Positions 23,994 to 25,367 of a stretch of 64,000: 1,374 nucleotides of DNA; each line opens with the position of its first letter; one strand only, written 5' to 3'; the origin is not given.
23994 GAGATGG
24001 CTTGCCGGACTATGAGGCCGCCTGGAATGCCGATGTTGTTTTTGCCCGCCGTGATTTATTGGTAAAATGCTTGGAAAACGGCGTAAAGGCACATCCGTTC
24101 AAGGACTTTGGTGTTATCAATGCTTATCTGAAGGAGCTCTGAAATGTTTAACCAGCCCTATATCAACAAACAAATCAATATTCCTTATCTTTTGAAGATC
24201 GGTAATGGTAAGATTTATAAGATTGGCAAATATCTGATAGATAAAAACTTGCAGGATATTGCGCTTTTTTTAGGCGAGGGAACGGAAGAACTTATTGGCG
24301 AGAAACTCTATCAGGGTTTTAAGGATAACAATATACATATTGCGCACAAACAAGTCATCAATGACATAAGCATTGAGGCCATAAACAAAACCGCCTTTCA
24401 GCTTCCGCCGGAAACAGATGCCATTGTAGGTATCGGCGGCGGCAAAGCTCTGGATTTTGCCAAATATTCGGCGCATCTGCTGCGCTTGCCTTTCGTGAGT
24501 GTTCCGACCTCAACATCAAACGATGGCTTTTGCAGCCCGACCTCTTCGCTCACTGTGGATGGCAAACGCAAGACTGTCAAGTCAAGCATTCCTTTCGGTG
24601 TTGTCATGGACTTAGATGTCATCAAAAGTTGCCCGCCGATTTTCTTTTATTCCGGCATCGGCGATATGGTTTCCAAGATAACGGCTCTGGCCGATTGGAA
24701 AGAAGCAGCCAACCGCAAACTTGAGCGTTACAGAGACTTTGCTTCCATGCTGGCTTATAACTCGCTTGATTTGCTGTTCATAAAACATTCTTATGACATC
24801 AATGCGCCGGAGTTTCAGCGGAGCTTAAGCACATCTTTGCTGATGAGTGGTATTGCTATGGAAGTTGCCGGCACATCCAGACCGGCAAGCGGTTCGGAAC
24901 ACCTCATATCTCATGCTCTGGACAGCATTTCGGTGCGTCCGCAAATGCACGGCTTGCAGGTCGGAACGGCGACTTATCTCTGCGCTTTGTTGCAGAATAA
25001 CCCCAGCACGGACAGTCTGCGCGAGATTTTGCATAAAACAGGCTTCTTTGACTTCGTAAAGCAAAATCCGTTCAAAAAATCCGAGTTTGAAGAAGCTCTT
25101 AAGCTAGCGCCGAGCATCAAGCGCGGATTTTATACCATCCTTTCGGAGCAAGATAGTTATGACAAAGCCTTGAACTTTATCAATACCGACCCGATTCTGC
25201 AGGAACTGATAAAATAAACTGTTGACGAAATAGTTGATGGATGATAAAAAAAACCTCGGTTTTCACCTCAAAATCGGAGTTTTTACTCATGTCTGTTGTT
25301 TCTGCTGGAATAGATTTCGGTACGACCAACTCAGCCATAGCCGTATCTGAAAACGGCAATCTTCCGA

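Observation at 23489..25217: AraL/AraM-like pair: HAD phosphatase coupled to a glycerol-1-phosphate-dehydrogenase-like enzyme in an alphaproteobacterium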

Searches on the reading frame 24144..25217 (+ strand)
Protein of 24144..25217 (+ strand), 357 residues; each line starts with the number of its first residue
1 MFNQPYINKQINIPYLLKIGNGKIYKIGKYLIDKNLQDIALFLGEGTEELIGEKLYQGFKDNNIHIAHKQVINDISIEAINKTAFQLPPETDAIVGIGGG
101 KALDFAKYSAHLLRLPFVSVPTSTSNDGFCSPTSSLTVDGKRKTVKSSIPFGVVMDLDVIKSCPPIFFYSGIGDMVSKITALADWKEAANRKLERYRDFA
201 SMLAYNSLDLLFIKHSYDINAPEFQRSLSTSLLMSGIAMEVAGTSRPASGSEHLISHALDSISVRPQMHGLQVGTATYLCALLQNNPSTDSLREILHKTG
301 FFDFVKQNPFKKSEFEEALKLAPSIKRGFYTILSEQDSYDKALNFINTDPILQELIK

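Call 5: search_protein_families(library=pfam, proteins=[window:24144-25217:+], max_evalue=0.01)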
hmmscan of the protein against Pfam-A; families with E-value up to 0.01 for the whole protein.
window:24144-25217:+ (357 aa): 2 families
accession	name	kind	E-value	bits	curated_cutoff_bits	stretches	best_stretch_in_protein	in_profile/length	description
PF13685.12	Fe-ADH_2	-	3.3e-39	134.7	28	1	19-164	2-149/149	Iron-containing alcohol dehydrogenase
PF00465.25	Fe-ADH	-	3.3e-14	53.3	31.3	1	19-144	6-152/168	Iron-containing alcohol dehydrogenase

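Call 6: search_protein_families(library=ncbifam, proteins=[window:24144-25217:+], max_evalue=0.01)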
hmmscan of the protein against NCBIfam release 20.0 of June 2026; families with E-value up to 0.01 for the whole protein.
window:24144-25217:+ (357 aa): 8 families
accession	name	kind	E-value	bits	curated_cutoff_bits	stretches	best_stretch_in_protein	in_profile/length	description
NF002022.0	PRK00843.1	equivalog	7.3e-67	225.8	413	1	9-338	6-335/350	NAD(P)-dependent glycerol-1-phosphate dehydrogenase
NF006941.0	PRK09423.1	subfamily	2.9e-22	79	336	1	12-295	6-296/367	glycerol dehydrogenase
NF053832.1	GlycoaldRedHalo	equivalog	7.4e-16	58.2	550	1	20-188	14-179/363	glycolaldehyde reductase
NF047954.1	PrpdilGlycDhGldA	equivalog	1.6e-14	54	700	1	19-178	13-175/365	bifunctional L-1,2-propanediol dehydrogenase/glycerol dehydrogenase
NF007880.0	PRK10586.1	equivalog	2e-07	30.3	429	1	24-178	22-177/362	oxidoreductase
NF010627.0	PRK14021.1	equivalog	0.00021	19.8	565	1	90-176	269-360/542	bifunctional shikimate kinase/3-dehydroquinate synthase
NF041822.1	daptide_DH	equivalog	0.001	18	300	1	58-113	23-77/363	daptide-type RiPP biosynthesis dehydogenase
TIGR01357.1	aroB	equivalog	0.0036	16.5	305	0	90-189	82-185/344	3-dehydroquinate synthase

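Call 7: search_solved_structures(query=window:24144-25217:+, max_evalue=0.001, show_alignments=2)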
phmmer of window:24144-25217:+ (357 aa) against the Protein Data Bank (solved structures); distinct sequences matched with E-value up to 0.001: 18.
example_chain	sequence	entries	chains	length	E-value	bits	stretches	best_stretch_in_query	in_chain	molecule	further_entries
3ce9_A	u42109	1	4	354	6.8e-95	321.6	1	7-355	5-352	Glycerol dehydrogenase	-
4rfl_A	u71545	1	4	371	3.9e-40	141.6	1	17-338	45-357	Glycerol-1-phosphate dehydrogenase [NAD(P)+]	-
4rgq_A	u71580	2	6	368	4e-40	141.6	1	17-338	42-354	Glycerol-1-phosphate dehydrogenase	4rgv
5fb3_A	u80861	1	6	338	1.3e-34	123.5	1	88-340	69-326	Glycerol-1-phosphate dehydrogenase [NAD(P)+]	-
9h4x_A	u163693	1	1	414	8.9e-31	110.8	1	30-281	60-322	Glycerol-1-phosphate dehydrogenase [NAD(P)+]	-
1ta9_A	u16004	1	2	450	2.2e-16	63.5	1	50-289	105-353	glycerol dehydrogenase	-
1kq3_A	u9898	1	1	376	3.3e-15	59.7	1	49-277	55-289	glycerol dehydrogenase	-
5zxl_A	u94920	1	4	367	1.3e-11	47.8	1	88-290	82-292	Glycerol dehydrogenase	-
8goa_A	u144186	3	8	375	1.4e-11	47.7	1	88-290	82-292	Glycerol dehydrogenase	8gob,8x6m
8k1g_A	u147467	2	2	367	3.2e-11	46.5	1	89-300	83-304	Glycerol dehydrogenase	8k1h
4mca_A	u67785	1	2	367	1.4e-10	44.4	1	48-290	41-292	Glycerol dehydrogenase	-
5xn8_A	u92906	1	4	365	1.7e-10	44.1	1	44-289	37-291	Glycerol Dehydrogenase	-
13go_A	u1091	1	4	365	1e-09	41.6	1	48-292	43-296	Glycerol dehydrogenase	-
6csj_A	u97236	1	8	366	7.6e-09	38.7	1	88-289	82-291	Glycerol dehydrogenase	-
1jpu_A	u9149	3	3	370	9.6e-08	35.1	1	23-187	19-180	glycerol dehydrogenase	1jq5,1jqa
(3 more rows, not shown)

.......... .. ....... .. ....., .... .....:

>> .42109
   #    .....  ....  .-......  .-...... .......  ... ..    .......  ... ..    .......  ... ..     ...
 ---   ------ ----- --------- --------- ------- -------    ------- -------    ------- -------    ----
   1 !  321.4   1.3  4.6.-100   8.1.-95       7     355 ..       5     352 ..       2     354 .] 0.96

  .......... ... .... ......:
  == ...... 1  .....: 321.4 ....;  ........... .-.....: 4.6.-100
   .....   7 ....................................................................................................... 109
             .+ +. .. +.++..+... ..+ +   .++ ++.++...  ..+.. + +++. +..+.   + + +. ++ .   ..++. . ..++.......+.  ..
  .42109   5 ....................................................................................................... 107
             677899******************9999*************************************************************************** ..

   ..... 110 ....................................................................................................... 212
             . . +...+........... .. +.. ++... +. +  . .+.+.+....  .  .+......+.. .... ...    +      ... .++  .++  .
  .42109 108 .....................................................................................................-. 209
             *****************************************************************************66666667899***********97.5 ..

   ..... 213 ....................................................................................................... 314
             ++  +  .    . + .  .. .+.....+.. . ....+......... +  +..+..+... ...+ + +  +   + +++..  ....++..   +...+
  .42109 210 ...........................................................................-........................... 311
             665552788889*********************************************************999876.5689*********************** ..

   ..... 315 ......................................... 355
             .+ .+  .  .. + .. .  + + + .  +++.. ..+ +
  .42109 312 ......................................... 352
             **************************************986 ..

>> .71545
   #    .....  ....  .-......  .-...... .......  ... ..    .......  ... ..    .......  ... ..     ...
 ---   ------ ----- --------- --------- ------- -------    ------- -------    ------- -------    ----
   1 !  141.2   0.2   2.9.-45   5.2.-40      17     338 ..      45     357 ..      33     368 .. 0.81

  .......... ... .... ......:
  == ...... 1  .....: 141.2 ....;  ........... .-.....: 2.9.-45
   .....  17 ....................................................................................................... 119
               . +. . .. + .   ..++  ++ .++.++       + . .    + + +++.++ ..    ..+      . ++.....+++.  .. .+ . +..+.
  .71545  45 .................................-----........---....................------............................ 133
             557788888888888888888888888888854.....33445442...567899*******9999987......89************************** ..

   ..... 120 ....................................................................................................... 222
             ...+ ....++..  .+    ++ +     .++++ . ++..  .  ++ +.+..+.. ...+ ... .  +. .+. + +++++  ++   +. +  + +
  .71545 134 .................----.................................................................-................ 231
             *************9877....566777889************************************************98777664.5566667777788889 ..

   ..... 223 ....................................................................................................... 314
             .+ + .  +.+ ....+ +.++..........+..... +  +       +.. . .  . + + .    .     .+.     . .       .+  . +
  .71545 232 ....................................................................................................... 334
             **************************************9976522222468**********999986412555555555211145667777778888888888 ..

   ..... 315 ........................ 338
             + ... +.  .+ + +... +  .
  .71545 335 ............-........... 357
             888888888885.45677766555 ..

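Call 9: find_homologous_proteins(query=window:24144-25217:+, max_evalue=1e-20)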
Query window:24144-25217:+ (357 aa): 6528 proteins with E <= 1e-20 among 8000 candidates; the best 120 are listed.
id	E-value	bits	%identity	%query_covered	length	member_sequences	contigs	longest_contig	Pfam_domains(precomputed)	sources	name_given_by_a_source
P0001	3.2e-230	781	98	100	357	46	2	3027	PF13685.13,PF00465.26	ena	-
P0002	1.2e-211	720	89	100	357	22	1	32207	PF13685.13,PF00465.26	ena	-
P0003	1.2e-196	671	83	100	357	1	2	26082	PF13685.13,PF00465.26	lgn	-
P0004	1.8e-194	664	82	100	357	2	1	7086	PF13685.13,PF00465.26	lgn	-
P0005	6.1e-194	662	81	100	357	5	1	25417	PF13685.13,PF00465.26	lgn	-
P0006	2.7e-193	660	82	100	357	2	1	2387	PF13685.13,PF00465.26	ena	-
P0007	2.2e-190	650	82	100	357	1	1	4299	PF13685.13,PF00465.26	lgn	-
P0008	8.6e-190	648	81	100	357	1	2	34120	PF13685.13,PF00465.26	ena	-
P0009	1.5e-188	644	80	100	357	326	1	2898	PF13685.13,PF00465.26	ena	-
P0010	7.5e-188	642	80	100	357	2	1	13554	PF13685.13,PF00465.26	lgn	-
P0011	7.8e-188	642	81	100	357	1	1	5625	PF13685.13,PF00465.26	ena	-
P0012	9.4e-180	616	77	100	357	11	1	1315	PF13685.13,PF00465.26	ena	-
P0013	3.8e-171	587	73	100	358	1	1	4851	PF13685.13,PF00465.26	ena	-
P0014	1.4e-170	585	73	99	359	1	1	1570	PF13685.13,PF00465.26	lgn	-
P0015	2.2e-168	578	81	88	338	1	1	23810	PF13685.13,PF00465.26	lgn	-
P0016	2.7e-168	578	74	100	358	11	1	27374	PF13685.13,PF00465.26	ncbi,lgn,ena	-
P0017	4.4e-167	574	74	98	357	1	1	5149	PF13685.13,PF00465.26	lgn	-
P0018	7.0e-167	573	71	100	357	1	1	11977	PF13685.13,PF00465.26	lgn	-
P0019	1.1e-166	573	72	99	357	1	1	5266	PF13685.13,PF00465.26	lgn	-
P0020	9.8e-166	569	72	98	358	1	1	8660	PF13685.13,PF00465.26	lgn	-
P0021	1.2e-165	569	73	100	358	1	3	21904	PF13685.13,PF00465.26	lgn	-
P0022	1.4e-165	569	73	98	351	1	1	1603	PF13685.13,PF00465.26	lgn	-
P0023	2.5e-164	565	71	99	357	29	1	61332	PF13685.13,PF00465.26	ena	-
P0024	4.9e-164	564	72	99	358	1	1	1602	PF13685.13,PF00465.26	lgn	-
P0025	1.5e-163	562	71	99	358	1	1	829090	PF13685.13,PF00465.26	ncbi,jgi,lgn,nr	ncbi:MAG: iron-containing alcohol dehydrogenase family protein [Lactobacillaceae bacterium]|jgi:glyc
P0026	8.7e-163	560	70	99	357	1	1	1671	PF13685.13,PF00465.26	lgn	-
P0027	6.0e-162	557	71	99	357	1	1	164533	PF13685.13,PF00465.26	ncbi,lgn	ncbi:MAG: iron-containing alcohol dehydrogenase family protein [Alphaproteobacteria bacterium]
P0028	7.7e-162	557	70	99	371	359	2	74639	PF13685.13,PF00465.26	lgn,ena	-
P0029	9.4e-162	556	70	99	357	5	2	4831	PF13685.13,PF00465.26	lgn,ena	-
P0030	9.8e-162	556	69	100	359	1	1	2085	PF13685.13,PF00465.26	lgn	-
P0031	1.1e-160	553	68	100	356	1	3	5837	PF13685.13,PF00465.26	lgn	-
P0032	1.3e-160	553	69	99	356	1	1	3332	PF13685.13,PF00465.26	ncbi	-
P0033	9.7e-160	550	69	100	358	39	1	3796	PF13685.13,PF00465.26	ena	-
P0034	1.0e-159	550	70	98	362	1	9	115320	PF13685.13,PF00465.26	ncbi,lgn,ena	-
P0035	1.3e-159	549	71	98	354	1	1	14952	PF13685.13,PF00465.26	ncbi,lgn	-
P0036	1.3e-159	549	69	100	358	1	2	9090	PF13685.13,PF00465.26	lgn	-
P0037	2.0e-159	549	68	99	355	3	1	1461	PF13685.13,PF00465.26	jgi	-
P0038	5.1e-159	547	67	99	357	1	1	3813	PF13685.13,PF00465.26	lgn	-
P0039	9.8e-159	546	68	100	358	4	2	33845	PF13685.13,PF00465.26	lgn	-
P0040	1.2e-158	546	68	100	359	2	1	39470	PF13685.13,PF00465.26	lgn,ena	-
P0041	1.8e-158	546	68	99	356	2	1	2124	PF13685.13,PF00465.26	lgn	-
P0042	2.7e-158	545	68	99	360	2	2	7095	PF13685.13,PF00465.26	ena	-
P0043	1.0e-157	543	70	99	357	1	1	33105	PF13685.13,PF00465.26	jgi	-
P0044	1.2e-157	543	66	100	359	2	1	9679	PF13685.13,PF00465.26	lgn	-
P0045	1.5e-157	543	69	98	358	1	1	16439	PF13685.13,PF00465.26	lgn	-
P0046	2.0e-157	542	68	100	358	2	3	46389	PF13685.13,PF00465.26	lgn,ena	-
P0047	3.6e-157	541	68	99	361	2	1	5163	PF13685.13,PF00465.26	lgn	-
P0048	5.9e-157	541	68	100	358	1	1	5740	PF13685.13,PF00465.26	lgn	-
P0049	5.9e-157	541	68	99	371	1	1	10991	PF13685.13,PF00465.26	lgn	-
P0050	1.2e-156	540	67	100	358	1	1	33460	PF13685.13,PF00465.26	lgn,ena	-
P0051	2.4e-156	539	66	99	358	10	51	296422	PF13685.13,PF00465.26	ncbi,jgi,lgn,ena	ncbi:MAG: iron-containing alcohol dehydrogenase family protein [Alphaproteobacteria bacterium]|jgi:g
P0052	4.1e-156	538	68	99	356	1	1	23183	PF13685.13,PF00465.26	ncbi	-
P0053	5.7e-156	537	68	99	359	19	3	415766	PF13685.13,PF00465.26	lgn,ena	-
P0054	9.7e-156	537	68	99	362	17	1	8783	PF13685.13,PF00465.26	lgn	-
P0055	1.1e-155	536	67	98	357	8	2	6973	PF13685.13,PF00465.26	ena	-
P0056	1.3e-155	536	67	100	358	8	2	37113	PF13685.13,PF00465.26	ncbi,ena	-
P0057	1.8e-155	536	65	100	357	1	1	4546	PF13685.13,PF00465.26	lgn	-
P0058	2.5e-155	535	66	99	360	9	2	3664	PF13685.13,PF00465.26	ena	-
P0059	4.7e-155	534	67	99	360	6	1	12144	PF13685.13,PF00465.26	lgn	-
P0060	4.9e-155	534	66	99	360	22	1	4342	PF13685.13,PF00465.26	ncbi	-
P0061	5.2e-155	534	65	99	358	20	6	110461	PF13685.13,PF00465.26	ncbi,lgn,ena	-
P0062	6.6e-155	534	67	100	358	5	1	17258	PF13685.13,PF00465.26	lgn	-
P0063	7.1e-155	534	68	99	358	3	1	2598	PF13685.13,PF00465.26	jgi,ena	-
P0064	9.5e-155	533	66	100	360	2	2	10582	PF13685.13,PF00465.26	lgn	-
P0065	1.1e-154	533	67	100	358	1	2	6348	PF13685.13,PF00465.26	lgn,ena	-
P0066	1.4e-154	533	67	98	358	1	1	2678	PF13685.13,PF00465.26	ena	-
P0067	1.5e-154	533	67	98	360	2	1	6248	PF13685.13,PF00465.26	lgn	-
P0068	1.8e-154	532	66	99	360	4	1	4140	PF13685.13,PF00465.26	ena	-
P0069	1.9e-154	532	67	98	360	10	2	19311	PF13685.13,PF00465.26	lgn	-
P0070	5.6e-154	531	67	100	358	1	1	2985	PF13685.13,PF00465.26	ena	-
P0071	5.8e-154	531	66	100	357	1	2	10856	PF13685.13,PF00465.26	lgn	-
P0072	1.1e-153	530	67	98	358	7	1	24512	PF13685.13,PF00465.26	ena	-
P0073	1.2e-153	530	64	99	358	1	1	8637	PF13685.13,PF00465.26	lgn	-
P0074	1.3e-153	530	65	99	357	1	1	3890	PF13685.13,PF00465.26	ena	-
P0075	1.7e-153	529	66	98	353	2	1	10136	PF13685.13,PF00465.26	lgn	-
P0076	2.0e-153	529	67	98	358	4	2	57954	PF13685.13,PF00465.26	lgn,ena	-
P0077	2.0e-153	529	64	98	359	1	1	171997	PF13685.13,PF00465.26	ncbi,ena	-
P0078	2.4e-153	529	64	99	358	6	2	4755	PF13685.13,PF00465.26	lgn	-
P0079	2.7e-153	528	66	100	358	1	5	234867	PF13685.13,PF00465.26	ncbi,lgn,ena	-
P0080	2.8e-153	528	66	100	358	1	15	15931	PF13685.13,PF00465.26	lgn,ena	-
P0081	3.6e-153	528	66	100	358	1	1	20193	PF13685.13,PF00465.26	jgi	-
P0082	3.7e-153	528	67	99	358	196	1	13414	PF13685.13,PF00465.26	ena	-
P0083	3.8e-153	528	66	100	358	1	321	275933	PF13685.13,PF00465.26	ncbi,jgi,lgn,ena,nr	ncbi:MAG: iron-containing alcohol dehydrogenase family protein [Alphaproteobacteria bacterium]|nr:ir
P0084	3.9e-153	528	66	100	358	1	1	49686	PF13685.13,PF00465.26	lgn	-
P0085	4.0e-153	528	66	99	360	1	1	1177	PF13685.13,PF00465.26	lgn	-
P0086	5.1e-153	528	66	100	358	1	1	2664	PF13685.13,PF00465.26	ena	-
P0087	6.2e-153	527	67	99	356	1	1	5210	PF13685.13,PF00465.26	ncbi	-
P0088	6.6e-153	527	64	100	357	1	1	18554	PF13685.13,PF00465.26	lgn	-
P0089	7.2e-153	527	66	100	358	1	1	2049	PF13685.13,PF00465.26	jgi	-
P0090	1.4e-152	526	66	100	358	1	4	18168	PF13685.13,PF00465.26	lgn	-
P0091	1.4e-152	526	66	100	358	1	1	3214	PF13685.13,PF00465.26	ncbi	-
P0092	1.6e-152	526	65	100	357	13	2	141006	PF13685.13,PF00465.26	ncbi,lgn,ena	-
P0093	1.7e-152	526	67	99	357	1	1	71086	PF13685.13,PF00465.26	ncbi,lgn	-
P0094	1.9e-152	526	66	100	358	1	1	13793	PF13685.13,PF00465.26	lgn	-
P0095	2.3e-152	525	66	99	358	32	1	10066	PF13685.13,PF00465.26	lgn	-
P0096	2.6e-152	525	66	100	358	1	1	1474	PF13685.13,PF00465.26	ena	-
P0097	2.8e-152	525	65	99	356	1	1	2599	PF13685.13,PF00465.26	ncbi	-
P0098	3.5e-152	525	65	100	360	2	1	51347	PF13685.13,PF00465.26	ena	-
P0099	3.6e-152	525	66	100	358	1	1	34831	PF13685.13,PF00465.26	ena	-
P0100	3.8e-152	525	67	99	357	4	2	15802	PF13685.13,PF00465.26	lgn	-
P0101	3.9e-152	525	66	99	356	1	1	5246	PF13685.13,PF00465.26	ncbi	-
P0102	4.4e-152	525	66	100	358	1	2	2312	PF13685.13,PF00465.26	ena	-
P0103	4.9e-152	524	66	100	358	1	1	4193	PF13685.13,PF00465.26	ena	-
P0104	6.7e-152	524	66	100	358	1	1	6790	PF13685.13,PF00465.26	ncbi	-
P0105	6.8e-152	524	66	99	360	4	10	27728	PF13685.13,PF00465.26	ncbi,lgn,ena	-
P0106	7.0e-152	524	66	98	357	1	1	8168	PF13685.13,PF00465.26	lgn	-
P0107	7.3e-152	524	65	99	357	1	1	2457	PF13685.13,PF00465.26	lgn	-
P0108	7.4e-152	524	67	100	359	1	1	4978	PF13685.13,PF00465.26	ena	-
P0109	7.9e-152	524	64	99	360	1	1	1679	PF13685.13,PF00465.26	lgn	-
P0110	8.0e-152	524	67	99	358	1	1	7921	PF13685.13,PF00465.26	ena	-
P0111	8.5e-152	524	65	99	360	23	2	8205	PF13685.13,PF00465.26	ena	-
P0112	8.8e-152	524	66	98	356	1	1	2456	PF13685.13,PF00465.26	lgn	-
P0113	1.0e-151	523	68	98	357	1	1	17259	PF13685.13,PF00465.26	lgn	-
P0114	1.1e-151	523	64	100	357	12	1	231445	PF13685.13,PF00465.26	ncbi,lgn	-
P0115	1.9e-151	522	63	100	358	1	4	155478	PF13685.13,PF00465.26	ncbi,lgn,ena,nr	ncbi:MAG: iron-containing alcohol dehydrogenase family protein [Alphaproteobacteria bacterium]|nr:ir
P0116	2.6e-151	522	65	100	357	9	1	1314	PF13685.13,PF00465.26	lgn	-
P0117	3.7e-151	521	65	100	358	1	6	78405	PF13685.13,PF00465.26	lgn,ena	-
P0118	5.2e-151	521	63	100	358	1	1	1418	PF13685.13,PF00465.26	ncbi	-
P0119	5.2e-151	521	66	98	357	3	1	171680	PF13685.13,PF00465.26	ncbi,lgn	-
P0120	8.5e-151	520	63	100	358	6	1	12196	PF13685.13,PF00465.26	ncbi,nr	ncbi:MAG: iron-containing alcohol dehydrogenase family protein [Alphaproteobacteria bacterium]|nr:ir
